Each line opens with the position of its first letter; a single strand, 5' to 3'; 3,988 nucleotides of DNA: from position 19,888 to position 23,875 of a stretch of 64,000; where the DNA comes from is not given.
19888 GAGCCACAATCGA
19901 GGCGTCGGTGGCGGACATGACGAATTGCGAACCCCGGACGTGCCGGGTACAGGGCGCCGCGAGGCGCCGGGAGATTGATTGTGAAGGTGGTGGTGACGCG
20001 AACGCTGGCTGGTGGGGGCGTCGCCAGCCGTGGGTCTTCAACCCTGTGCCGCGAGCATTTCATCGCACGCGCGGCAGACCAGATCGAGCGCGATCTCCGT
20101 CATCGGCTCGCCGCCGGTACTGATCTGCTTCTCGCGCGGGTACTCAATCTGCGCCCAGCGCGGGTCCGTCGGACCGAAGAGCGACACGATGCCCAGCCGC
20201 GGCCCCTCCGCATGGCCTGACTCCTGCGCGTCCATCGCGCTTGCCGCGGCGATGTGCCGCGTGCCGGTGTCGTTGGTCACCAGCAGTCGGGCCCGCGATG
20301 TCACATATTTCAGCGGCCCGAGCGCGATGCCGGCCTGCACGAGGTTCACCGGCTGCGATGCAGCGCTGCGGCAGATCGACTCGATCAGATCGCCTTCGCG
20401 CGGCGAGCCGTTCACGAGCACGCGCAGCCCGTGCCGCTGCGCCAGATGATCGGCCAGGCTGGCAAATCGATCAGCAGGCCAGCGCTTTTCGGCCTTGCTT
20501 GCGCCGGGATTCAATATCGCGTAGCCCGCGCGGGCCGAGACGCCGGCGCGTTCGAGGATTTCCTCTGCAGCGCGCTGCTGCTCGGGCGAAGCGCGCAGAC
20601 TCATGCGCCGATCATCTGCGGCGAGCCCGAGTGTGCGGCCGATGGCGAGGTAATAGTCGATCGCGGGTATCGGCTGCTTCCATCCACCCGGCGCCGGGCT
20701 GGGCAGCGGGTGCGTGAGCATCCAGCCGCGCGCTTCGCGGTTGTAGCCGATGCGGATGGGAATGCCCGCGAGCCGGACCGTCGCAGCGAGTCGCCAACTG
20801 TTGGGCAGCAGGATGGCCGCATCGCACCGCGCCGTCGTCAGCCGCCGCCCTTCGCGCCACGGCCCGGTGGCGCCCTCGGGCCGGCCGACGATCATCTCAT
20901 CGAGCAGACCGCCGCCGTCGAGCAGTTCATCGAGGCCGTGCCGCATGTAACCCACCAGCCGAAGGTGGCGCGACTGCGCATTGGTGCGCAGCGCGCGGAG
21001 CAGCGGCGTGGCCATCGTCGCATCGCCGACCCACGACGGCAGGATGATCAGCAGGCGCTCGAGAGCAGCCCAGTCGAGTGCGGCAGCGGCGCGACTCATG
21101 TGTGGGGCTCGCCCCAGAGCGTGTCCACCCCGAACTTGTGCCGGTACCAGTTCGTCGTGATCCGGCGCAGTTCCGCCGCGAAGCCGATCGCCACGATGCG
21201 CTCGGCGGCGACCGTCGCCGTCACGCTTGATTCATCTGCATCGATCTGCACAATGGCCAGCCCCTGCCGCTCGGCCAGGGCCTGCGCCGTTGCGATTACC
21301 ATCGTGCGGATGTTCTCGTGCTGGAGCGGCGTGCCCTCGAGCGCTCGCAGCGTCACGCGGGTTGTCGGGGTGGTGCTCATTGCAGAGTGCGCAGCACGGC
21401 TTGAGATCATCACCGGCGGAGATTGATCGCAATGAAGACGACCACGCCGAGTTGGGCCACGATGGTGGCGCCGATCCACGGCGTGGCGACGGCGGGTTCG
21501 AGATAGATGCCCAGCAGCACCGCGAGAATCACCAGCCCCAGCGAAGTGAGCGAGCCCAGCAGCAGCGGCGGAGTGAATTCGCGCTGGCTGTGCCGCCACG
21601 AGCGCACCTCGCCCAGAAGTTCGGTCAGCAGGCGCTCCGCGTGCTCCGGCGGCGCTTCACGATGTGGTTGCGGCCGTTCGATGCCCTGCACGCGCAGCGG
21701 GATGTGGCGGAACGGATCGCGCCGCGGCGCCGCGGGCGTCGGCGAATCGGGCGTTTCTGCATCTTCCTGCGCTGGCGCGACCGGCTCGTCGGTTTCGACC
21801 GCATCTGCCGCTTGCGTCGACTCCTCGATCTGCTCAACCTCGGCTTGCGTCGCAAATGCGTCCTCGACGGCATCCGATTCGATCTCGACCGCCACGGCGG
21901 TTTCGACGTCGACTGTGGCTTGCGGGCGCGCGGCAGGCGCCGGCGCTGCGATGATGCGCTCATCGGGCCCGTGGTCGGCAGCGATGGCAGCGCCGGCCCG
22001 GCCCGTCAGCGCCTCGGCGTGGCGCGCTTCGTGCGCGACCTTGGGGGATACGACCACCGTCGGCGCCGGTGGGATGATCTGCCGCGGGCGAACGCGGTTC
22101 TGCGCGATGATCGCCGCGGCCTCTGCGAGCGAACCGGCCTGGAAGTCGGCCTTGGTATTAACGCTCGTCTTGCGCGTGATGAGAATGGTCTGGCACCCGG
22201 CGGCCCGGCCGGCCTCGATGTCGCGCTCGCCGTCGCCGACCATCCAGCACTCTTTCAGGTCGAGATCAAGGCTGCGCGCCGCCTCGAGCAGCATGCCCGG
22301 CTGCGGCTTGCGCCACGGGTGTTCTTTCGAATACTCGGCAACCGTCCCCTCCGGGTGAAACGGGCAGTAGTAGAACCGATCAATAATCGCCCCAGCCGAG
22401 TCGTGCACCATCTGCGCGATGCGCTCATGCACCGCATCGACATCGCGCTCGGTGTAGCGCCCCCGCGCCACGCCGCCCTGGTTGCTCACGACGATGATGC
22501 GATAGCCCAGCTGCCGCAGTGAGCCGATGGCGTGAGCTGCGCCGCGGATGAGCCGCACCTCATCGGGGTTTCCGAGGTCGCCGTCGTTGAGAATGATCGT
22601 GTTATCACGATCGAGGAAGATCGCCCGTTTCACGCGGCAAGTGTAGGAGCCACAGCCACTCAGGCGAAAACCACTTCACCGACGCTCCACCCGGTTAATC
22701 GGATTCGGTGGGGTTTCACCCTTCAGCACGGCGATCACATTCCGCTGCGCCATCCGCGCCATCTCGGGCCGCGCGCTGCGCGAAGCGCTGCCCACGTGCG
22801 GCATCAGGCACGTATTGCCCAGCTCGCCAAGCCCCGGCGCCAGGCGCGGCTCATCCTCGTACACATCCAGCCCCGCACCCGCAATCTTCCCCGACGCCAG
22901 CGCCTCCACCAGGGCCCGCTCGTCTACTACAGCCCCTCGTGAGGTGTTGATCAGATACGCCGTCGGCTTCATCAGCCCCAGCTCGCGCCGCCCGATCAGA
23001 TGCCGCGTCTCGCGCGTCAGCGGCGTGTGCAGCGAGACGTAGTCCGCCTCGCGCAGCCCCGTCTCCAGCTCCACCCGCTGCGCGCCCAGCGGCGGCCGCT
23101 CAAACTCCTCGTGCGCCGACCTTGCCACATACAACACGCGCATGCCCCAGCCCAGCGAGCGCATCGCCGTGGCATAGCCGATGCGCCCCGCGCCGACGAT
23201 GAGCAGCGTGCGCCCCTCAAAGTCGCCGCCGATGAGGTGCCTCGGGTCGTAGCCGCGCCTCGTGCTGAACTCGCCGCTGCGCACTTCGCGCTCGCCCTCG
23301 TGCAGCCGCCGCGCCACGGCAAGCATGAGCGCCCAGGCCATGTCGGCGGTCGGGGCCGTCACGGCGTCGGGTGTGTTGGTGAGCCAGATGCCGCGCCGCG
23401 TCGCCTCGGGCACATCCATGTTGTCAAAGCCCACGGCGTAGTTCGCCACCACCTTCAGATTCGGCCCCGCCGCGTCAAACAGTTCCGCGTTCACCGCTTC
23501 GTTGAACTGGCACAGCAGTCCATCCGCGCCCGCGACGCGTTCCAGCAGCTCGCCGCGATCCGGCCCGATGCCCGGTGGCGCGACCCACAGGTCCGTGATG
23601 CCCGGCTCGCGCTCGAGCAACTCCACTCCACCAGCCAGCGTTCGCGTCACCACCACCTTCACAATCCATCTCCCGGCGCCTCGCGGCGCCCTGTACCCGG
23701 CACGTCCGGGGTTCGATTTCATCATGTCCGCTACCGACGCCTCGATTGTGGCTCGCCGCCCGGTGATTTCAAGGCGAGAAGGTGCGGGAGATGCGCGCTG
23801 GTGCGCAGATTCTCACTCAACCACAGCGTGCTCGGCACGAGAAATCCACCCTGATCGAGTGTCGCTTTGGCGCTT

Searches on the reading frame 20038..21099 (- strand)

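Call 58: search_protein_families(library=pfam, proteins=[window:20038-21099:-], max_evalue=0.001)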
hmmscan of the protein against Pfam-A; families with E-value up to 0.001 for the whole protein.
window:20038-21099:- (353 aa): 1 family
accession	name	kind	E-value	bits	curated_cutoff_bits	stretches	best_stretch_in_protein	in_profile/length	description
PF01075.23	Glyco_transf_9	-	1.1e-25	90.8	22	1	84-287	5-201/247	Glycosyltransferase family 9 (heptosyltransferase)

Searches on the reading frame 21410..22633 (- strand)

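Call 58: search_protein_families(library=pfam, proteins=[window:21410-22633:-], max_evalue=0.001)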
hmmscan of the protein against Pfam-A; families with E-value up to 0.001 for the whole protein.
window:21410-22633:- (407 aa): 4 families
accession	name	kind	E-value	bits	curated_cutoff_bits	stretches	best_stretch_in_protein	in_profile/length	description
PF13242.12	Hydrolase_like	-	7e-15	55.2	22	1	107-154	2-50/75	HAD-hyrolase-like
PF00702.32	Hydrolase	-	7.3e-12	46.5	26.4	1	17-146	88-191/191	haloacid dehalogenase-like hydrolase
PF13419.12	HAD_2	-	1.7e-10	41.7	23.8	1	108-151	134-177/178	Haloacid dehalogenase-like hydrolase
PF08645.17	PNK3P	-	2.9e-07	30.8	22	1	7-165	5-140/161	Polynucleotide kinase 3 phosphatase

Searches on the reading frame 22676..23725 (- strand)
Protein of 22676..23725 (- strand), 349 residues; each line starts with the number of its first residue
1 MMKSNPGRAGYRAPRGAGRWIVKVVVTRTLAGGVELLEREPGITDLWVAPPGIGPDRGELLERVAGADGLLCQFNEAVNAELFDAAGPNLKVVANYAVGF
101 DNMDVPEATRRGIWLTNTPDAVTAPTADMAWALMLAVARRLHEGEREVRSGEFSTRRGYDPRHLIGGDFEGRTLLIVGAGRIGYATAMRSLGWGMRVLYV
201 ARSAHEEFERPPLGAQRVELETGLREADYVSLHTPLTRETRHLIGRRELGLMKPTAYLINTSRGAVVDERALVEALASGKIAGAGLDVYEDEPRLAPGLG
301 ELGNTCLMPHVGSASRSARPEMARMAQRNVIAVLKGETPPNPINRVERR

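Call 58: search_protein_families(library=pfam, proteins=[window:22676-23725:-], max_evalue=0.001)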
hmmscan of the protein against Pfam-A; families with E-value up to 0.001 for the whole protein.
window:22676-23725:- (349 aa): 2 families
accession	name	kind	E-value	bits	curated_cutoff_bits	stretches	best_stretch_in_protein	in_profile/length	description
PF02826.25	2-Hacid_dh_C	-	6.2e-54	182.5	25.1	1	132-312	2-178/178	D-isomer specific 2-hydroxyacid dehydrogenase, NAD binding domain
PF00389.36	2-Hacid_dh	-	1.6e-27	96.2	24.6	1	32-344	10-134/134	D-isomer specific 2-hydroxyacid dehydrogenase, catalytic domain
